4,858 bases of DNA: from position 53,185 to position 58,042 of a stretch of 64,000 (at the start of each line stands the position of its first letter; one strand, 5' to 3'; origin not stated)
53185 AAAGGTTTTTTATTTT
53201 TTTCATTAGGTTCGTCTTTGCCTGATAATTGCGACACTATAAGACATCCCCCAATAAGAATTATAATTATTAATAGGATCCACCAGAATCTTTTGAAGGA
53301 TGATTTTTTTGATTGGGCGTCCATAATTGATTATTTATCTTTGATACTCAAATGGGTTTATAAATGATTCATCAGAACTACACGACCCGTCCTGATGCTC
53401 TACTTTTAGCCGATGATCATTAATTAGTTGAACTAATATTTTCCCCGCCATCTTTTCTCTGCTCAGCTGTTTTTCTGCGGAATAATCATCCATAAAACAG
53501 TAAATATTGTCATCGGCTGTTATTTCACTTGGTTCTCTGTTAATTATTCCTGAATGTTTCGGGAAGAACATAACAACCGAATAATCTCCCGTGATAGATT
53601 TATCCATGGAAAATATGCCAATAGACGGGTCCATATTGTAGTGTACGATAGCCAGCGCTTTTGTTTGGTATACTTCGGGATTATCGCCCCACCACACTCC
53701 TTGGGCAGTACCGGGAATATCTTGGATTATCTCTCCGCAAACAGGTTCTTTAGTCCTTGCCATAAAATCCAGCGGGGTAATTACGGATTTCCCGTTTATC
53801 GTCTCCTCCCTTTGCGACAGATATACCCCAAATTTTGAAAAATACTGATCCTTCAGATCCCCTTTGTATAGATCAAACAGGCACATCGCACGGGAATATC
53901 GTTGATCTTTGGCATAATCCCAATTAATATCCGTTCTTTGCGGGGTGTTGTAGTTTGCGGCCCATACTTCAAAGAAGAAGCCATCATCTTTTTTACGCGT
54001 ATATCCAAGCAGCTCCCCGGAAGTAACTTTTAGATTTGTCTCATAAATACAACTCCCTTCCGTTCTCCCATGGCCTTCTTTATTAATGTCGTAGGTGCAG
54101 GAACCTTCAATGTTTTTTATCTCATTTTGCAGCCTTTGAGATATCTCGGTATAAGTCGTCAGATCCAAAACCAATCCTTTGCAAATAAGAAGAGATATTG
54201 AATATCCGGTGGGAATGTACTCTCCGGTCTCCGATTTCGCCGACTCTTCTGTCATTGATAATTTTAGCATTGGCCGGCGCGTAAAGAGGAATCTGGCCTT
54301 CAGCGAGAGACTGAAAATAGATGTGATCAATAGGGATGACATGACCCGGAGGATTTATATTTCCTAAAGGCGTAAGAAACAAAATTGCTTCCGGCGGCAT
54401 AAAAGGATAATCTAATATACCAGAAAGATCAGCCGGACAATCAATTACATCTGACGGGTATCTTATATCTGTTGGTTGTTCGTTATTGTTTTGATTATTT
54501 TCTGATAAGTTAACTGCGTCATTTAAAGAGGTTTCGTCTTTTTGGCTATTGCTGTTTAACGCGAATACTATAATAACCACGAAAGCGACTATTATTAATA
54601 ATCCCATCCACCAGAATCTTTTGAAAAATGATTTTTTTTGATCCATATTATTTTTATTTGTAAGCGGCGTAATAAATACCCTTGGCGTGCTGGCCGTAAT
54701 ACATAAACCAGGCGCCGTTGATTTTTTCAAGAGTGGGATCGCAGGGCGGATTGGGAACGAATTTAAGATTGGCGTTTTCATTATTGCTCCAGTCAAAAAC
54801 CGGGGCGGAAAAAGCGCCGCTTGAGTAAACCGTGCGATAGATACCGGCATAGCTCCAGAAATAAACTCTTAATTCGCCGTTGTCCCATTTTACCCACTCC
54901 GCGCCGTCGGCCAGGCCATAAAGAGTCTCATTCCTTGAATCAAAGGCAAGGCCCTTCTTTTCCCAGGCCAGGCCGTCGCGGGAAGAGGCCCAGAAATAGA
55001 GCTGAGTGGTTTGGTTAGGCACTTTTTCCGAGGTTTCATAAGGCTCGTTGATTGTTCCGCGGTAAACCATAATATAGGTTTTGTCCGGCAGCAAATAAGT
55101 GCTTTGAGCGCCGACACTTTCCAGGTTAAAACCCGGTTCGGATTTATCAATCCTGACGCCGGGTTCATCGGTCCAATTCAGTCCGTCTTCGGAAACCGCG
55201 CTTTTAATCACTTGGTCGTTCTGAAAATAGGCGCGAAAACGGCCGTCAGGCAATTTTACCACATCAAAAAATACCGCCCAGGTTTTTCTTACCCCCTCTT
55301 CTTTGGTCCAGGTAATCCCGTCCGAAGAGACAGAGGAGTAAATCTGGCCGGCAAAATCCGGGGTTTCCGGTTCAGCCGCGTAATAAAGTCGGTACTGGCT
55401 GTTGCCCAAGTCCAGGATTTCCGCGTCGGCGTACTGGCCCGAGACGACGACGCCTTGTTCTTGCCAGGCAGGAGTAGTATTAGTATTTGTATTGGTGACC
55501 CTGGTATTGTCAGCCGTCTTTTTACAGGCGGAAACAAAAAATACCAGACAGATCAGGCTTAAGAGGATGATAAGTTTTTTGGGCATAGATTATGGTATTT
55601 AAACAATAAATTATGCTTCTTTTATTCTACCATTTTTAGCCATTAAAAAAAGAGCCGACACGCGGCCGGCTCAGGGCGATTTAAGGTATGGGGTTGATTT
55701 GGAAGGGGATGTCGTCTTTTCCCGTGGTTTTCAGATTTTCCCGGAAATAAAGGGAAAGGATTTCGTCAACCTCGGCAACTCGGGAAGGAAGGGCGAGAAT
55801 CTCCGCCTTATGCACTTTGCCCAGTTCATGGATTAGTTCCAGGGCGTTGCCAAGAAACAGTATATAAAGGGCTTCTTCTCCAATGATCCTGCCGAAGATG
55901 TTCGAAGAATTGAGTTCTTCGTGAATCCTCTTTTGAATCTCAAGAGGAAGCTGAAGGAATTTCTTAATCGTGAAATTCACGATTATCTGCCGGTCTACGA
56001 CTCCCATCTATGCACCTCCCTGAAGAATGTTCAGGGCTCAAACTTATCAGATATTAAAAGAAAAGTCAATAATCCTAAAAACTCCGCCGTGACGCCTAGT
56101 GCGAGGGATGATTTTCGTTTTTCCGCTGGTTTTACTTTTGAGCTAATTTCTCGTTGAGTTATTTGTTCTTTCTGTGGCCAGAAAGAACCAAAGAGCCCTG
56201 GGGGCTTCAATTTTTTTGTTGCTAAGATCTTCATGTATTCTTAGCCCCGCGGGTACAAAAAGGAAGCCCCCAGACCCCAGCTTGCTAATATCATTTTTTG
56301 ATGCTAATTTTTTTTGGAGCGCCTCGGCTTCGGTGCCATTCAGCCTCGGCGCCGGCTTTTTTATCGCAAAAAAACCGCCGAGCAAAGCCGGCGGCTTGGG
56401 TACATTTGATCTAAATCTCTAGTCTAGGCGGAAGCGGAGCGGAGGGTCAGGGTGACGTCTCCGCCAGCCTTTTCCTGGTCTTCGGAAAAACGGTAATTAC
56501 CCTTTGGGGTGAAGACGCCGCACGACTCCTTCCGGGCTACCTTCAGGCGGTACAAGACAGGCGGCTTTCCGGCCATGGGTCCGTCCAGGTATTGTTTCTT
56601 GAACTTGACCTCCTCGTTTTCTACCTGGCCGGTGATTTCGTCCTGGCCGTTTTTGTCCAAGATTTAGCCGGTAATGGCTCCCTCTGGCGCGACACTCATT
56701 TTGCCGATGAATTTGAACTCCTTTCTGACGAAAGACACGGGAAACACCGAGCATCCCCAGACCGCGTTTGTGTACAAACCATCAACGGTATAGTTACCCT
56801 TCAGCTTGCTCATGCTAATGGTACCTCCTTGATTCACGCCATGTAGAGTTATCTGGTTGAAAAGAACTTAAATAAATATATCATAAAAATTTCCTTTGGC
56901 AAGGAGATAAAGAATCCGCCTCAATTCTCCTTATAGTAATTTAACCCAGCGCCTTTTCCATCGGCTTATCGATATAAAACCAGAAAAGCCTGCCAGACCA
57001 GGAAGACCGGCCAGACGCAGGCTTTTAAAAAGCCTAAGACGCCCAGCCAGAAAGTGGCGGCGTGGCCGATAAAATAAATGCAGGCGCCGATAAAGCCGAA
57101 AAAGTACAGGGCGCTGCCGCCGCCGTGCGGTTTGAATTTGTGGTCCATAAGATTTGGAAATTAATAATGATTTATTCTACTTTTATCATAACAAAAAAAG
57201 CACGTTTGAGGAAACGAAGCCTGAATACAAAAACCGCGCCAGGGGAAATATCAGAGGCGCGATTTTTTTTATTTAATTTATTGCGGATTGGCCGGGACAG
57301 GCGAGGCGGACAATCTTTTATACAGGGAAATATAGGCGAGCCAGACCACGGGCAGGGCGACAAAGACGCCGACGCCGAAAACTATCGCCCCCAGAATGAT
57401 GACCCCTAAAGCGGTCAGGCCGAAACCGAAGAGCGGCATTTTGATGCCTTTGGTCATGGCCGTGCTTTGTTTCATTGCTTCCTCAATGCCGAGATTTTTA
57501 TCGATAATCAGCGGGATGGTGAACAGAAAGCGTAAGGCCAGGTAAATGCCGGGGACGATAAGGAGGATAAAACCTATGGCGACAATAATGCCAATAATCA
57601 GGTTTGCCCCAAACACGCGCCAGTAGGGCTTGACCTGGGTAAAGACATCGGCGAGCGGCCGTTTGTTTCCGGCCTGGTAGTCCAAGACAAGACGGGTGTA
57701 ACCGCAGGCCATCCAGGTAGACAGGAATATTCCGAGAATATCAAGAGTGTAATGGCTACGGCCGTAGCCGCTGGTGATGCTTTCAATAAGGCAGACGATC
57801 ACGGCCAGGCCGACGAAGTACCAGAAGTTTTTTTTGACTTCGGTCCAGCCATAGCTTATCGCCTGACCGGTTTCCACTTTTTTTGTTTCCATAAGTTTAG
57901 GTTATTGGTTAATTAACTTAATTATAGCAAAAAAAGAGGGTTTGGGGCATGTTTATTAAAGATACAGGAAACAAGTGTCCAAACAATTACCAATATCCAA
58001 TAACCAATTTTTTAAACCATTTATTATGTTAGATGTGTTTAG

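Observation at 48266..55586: Eight-gene array of exported paralogs sharing a novel Lys/aromatic leader whose 5' coding segment is conserved at the nucleotide level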

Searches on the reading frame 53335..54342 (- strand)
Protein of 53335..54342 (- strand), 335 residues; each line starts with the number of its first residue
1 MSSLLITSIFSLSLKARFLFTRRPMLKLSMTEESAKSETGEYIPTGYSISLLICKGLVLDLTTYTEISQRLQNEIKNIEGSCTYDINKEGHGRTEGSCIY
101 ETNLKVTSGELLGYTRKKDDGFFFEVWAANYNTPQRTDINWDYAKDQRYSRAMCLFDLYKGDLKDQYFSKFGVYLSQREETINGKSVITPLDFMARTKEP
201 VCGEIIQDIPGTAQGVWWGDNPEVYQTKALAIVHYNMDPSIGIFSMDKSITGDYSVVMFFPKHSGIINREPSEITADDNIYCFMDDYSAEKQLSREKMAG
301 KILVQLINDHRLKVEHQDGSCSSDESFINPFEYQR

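Call 4: search_protein_families(library=pfam, proteins=[window:53335-54342:-], max_evalue=1)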
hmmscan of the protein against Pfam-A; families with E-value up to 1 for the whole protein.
window:53335-54342:- (335 aa): 1 family
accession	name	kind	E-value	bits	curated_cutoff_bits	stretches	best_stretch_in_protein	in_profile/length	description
PF09390.16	DUF1999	-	0.27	11.3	25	1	175-232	32-91/159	Protein of unknown function (DUF1999)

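Call 16: search_protein_families(library=ncbifam, proteins=[window:53335-54342:-], max_evalue=1)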
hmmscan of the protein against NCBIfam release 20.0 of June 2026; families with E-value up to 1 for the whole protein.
window:53335-54342:- (335 aa): 0 families

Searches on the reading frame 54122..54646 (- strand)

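Call 16: search_protein_families(library=ncbifam, proteins=[window:54122-54646:-], max_evalue=1)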
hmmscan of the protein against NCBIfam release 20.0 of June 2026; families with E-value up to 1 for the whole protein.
window:54122-54646:- (174 aa): 3 families
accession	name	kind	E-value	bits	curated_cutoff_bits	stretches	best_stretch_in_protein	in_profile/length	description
NF046016.1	LMxysn_1693_fam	subfamily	0.067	13.2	70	1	3-58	1-53/150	LMxysn_1693 family intestinal colonization protein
TIGR00805.1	oat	subfamily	0.12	10.3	280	1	12-56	259-304/639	OAT family organic anion transporter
TIGR03943.1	TIGR03943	equivalog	0.13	11.6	88.8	1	3-59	48-100/221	TIGR03943 family putative permease subunit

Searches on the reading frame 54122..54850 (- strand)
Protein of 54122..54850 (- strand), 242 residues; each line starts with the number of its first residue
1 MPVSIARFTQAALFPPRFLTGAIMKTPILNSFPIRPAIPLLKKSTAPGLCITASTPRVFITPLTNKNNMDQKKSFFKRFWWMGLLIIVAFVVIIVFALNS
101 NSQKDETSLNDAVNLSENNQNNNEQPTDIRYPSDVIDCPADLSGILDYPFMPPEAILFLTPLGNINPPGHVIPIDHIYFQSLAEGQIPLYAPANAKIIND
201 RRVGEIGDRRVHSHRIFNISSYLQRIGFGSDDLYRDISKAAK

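Call 4: search_protein_families(library=pfam, proteins=[window:54122-54850:-], max_evalue=1)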
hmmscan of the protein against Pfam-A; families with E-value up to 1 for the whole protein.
window:54122-54850:- (242 aa): 5 families
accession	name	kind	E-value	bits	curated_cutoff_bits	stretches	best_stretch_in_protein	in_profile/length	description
PF00499.25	Oxidored_q3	-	0.013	15.7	33.2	1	58-114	54-99/146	NADH-ubiquinone/plastoquinone oxidoreductase chain 6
PF25184.1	YxzE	-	0.055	14.9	40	1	82-116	6-35/65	YxzE-like putative bacteriocin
PF03137.26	OATP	-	0.081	11.6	25.8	1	52-116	189-255/545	Organic Anion Transporter Polypeptide (OATP) family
PF12575.13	Pox_EPC_I2-L1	-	0.1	13.3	23.4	1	63-96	31-63/72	Poxvirus entry protein complex L1 and I2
PF11027.13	DUF2615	-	0.15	12.6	23.4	1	76-126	49-99/104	Protein of unknown function (DUF2615)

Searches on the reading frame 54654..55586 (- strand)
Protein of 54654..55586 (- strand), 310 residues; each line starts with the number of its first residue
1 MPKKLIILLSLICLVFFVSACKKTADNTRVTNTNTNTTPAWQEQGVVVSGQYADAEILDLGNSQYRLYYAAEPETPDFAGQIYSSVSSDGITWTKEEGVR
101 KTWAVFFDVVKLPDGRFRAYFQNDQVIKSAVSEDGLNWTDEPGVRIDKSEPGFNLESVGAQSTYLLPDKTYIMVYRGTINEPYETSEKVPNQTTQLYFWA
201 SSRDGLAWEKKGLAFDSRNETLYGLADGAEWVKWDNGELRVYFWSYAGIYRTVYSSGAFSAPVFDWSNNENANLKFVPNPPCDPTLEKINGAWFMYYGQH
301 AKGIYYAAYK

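Call 4: search_protein_families(library=pfam, proteins=[window:54654-55586:-], max_evalue=1)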
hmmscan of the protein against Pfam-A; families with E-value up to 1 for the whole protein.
window:54654-55586:- (310 aa): 0 families

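Call 16: search_protein_families(library=ncbifam, proteins=[window:54654-55586:-], max_evalue=1)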
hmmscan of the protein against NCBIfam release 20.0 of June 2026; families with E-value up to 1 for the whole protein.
window:54654-55586:- (310 aa): 2 families
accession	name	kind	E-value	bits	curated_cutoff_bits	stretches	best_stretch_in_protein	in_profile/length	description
NF058598.1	BetMansidBT3780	equivalog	0.005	16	550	0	286-301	204-219/366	beta-1,2-mannosidase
NF033894.1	Eex_IncN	subfamily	0.053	13.4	33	1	3-24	1-22/65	EexN family lipoprotein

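Call 17: search_solved_structures(query=window:54654-55586:-, max_evalue=1)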
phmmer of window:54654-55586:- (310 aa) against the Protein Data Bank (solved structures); distinct sequences matched with E-value up to 1: 1.
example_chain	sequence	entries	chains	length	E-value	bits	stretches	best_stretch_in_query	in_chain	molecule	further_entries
4onz_A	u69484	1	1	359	0.27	13.9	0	285-304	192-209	putative glycoside hydrolase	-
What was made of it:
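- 54654..55586 (-): G7: first gene of the operon. A lipoprotein (signal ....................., lipobox VSAC) with three Asp-box-like motifs (SSDGITW, SEDGLNW, SRDGLAW). It has no FWW leader. Weak glycoside-hydrolase hints only (calls 16, 17).
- On BNR/Asp-box beta-propeller (G7): Only faint glycoside-hydrolase hits (calls 16, 17).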

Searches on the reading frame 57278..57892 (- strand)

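Call 42: search_protein_families(library=pfam, proteins=[window:57278-57892:-], max_evalue=0.001)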
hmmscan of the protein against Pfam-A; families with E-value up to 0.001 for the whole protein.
window:57278-57892:- (204 aa): 3 families
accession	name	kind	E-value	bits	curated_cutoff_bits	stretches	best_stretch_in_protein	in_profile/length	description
PF10110.14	GPDPase_memb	-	1.1e-11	44.5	29.6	1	103-180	163-242/321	Membrane domain of glycerophosphoryl diester phosphodiesterase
PF06161.16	DUF975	-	4.5e-11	43.5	34.8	1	99-196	142-241/243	Protein of unknown function (DUF975)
PF06790.16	UPF0259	-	2.3e-05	24.8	31.4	1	92-147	132-187/248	Uncharacterised protein family (UPF0259)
